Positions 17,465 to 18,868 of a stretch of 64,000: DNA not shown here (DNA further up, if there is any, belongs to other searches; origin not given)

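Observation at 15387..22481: Ovothiol synthase OvoA in an operon with a divergent ADP-ribosylglycohydrolase-fold protein and a polar amino-acid ABC importer; no OvoB nearby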

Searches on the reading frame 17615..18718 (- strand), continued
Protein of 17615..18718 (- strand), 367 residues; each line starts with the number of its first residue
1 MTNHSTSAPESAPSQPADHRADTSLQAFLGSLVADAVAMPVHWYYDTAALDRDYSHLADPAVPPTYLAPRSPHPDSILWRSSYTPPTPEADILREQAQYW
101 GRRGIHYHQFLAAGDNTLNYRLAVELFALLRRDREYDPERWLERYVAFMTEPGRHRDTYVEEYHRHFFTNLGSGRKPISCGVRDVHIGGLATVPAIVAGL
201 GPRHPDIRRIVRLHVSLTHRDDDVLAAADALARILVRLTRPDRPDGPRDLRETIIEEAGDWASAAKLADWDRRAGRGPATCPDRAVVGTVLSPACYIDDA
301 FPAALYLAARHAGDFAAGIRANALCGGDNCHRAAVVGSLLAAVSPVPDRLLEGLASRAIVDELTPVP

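Call 41: search_solved_structures(query=A4, max_evalue=1, show_alignments=5)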
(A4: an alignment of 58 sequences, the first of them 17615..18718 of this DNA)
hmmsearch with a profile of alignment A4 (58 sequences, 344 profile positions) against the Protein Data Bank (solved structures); distinct sequences matched with E-value up to 1: 19.
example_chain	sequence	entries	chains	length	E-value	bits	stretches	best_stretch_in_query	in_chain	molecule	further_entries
1t5j_A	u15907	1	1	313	2.8e-15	59.5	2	163-338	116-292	Hypothetical protein MJ1187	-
2cwc_A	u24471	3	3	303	5.6e-14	55.3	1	109-337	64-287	ADP-ribosylglycohydrolase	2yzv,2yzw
8za7_A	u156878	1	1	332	4.4e-11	45.8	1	106-337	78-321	Lmo0067 protein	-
3g9d_A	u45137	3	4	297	4e-07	32.7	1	186-333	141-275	Dinitrogenase reductase activating glucohydrolase | Dinitrogenase reductase activacting glicohydrolase | ADP-ribosyl-(Dinitrogen reductase) hydrolase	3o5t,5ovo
2woe_A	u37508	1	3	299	4.8e-06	29.2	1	266-335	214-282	ADP-RIBOSYL-[DINITROGEN REDUCTASE] GLYCOHYDROLASE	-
2woc_A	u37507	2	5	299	5e-06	29.1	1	266-335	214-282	ADP-RIBOSYL-[DINITROGEN REDUCTASE] GLYCOHYDROLASE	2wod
9hny_FP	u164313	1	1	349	1.4e-05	27.6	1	283-333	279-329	ADP-ribosylglycohydrolase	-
6sga_FP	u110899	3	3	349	1.4e-05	27.6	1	283-333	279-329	mt-SAF23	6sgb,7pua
6dre_A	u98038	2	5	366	2.4e-05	26.9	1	264-339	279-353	ADP-ribosyl-(Dinitrogen reductase) hydrolase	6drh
8xks_Q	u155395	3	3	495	0.0016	20.9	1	274-332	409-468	ADP-ribosylglycohydrolase | ARHL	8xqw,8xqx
2qty_A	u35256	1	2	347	0.027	16.8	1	172-330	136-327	Poly(ADP-ribose) glycohydrolase ARH3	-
7l9h_C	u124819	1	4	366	0.066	15.6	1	254-331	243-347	ADP-ribose glycohydrolase ARH3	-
9rfd_A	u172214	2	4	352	0.073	15.4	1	262-331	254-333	ADP-ribosylhydrolase ARH3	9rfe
7akr_AAA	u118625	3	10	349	0.081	15.3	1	262-331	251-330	ADP-ribose glycohydrolase ARH3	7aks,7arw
5zqy_A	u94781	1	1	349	0.081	15.3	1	262-331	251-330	Poly(ADP-ribose) glycohydrolase ARH3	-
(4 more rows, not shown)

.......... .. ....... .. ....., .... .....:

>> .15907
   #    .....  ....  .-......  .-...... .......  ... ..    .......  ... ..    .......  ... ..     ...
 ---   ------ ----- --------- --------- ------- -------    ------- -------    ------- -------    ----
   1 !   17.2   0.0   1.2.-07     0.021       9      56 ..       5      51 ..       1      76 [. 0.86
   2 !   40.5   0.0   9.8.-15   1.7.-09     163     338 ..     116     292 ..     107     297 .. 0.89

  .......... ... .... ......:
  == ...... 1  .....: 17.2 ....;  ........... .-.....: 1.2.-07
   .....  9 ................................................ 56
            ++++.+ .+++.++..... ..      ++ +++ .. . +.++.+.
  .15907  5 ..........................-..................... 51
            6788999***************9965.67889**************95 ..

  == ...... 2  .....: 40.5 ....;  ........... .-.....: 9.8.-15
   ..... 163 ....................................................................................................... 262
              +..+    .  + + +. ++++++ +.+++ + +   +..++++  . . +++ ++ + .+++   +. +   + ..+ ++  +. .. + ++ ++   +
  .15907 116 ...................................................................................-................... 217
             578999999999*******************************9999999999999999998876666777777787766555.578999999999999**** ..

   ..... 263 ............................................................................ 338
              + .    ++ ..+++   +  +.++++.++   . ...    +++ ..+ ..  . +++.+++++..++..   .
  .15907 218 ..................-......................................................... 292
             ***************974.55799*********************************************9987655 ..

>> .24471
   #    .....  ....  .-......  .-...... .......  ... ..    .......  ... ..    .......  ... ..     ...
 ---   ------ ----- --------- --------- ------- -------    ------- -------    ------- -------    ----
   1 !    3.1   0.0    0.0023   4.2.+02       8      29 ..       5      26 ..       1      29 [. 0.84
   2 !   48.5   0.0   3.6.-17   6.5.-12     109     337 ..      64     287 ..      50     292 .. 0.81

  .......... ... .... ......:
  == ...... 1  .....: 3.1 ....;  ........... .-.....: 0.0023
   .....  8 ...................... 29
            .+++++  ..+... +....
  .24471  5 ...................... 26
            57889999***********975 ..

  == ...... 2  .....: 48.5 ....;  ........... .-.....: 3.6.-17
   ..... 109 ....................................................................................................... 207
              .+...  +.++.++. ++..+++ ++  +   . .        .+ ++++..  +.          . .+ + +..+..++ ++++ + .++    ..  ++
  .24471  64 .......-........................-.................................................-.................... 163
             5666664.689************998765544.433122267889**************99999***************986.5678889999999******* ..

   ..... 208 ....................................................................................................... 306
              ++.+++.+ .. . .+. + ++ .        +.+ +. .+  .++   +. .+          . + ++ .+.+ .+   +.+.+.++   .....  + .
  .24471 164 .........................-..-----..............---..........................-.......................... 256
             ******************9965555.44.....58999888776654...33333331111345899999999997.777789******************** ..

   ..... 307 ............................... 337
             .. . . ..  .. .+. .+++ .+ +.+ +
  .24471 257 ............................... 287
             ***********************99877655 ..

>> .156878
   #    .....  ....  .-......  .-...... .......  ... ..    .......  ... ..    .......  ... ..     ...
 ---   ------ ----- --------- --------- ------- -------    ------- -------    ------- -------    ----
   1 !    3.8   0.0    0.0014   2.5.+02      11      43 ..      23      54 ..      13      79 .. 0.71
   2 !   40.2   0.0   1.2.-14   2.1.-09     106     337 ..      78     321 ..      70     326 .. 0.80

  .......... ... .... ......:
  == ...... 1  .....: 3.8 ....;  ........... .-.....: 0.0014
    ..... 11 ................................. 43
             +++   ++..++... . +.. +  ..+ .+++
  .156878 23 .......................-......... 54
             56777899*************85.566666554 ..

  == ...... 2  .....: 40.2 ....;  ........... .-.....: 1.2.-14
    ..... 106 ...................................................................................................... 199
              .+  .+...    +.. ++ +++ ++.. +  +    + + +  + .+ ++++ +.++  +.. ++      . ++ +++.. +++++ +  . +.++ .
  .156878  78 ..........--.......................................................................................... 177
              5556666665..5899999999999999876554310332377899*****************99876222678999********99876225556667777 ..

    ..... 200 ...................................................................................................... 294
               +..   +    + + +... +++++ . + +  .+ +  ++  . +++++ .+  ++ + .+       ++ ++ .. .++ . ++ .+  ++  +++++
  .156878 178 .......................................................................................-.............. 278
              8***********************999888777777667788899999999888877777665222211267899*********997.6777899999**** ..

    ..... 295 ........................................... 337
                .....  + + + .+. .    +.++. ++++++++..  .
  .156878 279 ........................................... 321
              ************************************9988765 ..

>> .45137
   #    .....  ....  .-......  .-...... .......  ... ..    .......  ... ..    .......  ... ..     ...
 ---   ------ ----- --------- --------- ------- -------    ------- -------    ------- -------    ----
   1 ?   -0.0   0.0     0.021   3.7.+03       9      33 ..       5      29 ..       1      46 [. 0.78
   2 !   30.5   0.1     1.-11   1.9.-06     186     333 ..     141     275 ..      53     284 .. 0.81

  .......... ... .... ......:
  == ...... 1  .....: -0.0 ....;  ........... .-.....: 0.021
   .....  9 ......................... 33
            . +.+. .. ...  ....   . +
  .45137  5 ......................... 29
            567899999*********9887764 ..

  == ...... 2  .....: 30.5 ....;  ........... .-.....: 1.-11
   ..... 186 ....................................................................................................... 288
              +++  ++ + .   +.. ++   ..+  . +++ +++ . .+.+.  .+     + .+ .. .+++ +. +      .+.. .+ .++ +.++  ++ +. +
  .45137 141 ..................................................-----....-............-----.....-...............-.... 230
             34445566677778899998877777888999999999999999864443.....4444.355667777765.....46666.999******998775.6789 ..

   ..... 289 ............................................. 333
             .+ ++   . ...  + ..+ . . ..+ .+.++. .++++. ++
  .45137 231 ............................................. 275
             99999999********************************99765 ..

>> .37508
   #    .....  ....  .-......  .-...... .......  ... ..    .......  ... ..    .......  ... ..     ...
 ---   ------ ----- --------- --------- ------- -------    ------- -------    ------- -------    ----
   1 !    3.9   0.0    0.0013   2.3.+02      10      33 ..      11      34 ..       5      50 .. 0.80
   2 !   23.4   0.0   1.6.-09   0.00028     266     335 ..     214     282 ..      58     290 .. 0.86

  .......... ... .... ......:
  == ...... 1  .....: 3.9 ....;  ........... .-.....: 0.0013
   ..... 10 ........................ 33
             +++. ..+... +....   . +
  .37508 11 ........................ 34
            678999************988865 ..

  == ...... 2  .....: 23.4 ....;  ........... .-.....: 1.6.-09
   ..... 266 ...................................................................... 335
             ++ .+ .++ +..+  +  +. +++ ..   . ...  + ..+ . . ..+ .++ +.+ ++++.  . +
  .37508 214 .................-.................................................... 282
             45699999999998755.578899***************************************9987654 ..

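Call 42: find_related_loci(query=A3, collection=metagenome_contigs, flank=10000)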
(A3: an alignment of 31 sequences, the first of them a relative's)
Query A3 (360 aa) in metagenome_contigs; peptide patterns used: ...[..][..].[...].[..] (x = any residue, [..] = any of these).
600 stretches matched a pattern (row limit reached: there are more); 519 encode a relative of the query (tblastn E <= 1e-3); the best 80 are kept; 80 distinct loci.
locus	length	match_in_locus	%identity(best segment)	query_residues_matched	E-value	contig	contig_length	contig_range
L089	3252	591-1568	58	19-356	7e-122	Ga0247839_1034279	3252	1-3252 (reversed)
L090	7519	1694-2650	59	21-351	5e-118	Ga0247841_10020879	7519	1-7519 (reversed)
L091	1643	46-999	58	16-345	6e-126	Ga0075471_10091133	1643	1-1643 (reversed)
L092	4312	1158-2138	56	24-360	5e-118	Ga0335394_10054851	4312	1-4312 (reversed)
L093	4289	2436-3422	56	14-352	3e-117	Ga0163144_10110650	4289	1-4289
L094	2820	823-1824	57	3-345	1e-119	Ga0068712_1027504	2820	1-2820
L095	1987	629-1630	56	5-345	9e-122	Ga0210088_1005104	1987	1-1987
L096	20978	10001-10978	56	24-359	4e-114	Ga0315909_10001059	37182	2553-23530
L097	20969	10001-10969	56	16-345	2e-113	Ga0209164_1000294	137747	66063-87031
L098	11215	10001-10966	57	18-351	2e-113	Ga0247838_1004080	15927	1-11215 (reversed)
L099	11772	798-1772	54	14-345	3e-113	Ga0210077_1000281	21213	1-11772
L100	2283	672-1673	54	4-345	8e-119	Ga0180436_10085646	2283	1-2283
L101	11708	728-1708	53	7-345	1e-112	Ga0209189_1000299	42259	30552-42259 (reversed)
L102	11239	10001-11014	54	1-345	1e-112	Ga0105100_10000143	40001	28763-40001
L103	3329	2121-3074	57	18-345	1e-115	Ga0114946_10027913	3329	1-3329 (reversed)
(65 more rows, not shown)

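Call 60: list_cluster_members(proteins=[P0132, P0157, P0159, P0160, P0164, P0165, P0168, P0187, P0215, P0222])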
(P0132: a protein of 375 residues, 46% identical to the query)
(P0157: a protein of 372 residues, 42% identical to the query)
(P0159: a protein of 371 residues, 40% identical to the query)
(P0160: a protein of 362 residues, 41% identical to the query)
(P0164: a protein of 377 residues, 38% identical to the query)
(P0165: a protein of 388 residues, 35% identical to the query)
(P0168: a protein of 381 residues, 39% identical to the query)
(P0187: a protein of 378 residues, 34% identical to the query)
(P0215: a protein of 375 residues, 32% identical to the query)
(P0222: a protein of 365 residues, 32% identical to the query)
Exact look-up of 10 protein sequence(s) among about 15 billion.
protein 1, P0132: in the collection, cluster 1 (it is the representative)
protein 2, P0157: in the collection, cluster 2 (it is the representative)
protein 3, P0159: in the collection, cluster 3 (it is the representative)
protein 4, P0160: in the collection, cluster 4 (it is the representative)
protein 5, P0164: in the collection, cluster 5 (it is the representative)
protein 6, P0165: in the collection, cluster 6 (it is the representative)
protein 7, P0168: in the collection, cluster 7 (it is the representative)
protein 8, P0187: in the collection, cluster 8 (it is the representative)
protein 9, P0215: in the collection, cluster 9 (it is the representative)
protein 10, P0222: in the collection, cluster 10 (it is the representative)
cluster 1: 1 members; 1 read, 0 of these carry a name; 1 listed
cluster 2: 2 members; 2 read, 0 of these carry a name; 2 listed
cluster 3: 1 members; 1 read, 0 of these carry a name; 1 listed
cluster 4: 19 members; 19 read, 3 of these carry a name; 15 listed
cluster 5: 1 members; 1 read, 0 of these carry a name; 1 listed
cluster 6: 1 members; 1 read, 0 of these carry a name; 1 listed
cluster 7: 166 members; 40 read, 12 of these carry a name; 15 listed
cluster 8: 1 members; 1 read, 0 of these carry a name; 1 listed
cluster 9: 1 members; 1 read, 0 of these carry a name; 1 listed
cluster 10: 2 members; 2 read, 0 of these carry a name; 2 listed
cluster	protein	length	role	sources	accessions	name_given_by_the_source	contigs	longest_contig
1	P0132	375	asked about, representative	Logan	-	-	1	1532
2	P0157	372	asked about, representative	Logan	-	-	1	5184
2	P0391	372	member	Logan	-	-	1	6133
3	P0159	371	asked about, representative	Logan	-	-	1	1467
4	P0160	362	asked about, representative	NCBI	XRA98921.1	ADP-ribosylation crystallin J1 [Pycnococcus provasolii]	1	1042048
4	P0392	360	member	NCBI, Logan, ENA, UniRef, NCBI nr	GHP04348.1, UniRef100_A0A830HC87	hypothetical protein PPROV_000310200 [Pycnococcus provasolii] | ADP-ribosylglycohydrolase n=1 Tax=Pycnococcus provasolii TaxID=41880 ...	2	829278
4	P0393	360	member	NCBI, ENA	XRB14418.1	ADP-ribosylglycohydrolase [Pseudoscourfieldia marina]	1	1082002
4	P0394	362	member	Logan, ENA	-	-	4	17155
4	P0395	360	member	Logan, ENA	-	-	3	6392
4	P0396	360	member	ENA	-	-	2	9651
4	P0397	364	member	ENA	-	-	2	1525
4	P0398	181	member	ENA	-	-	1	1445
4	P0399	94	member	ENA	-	-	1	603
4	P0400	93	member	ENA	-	-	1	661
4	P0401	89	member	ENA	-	-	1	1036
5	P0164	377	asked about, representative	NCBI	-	-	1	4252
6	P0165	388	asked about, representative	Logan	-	-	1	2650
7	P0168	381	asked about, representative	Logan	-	-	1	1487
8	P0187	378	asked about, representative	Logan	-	-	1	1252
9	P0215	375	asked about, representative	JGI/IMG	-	-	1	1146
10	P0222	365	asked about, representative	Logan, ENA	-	-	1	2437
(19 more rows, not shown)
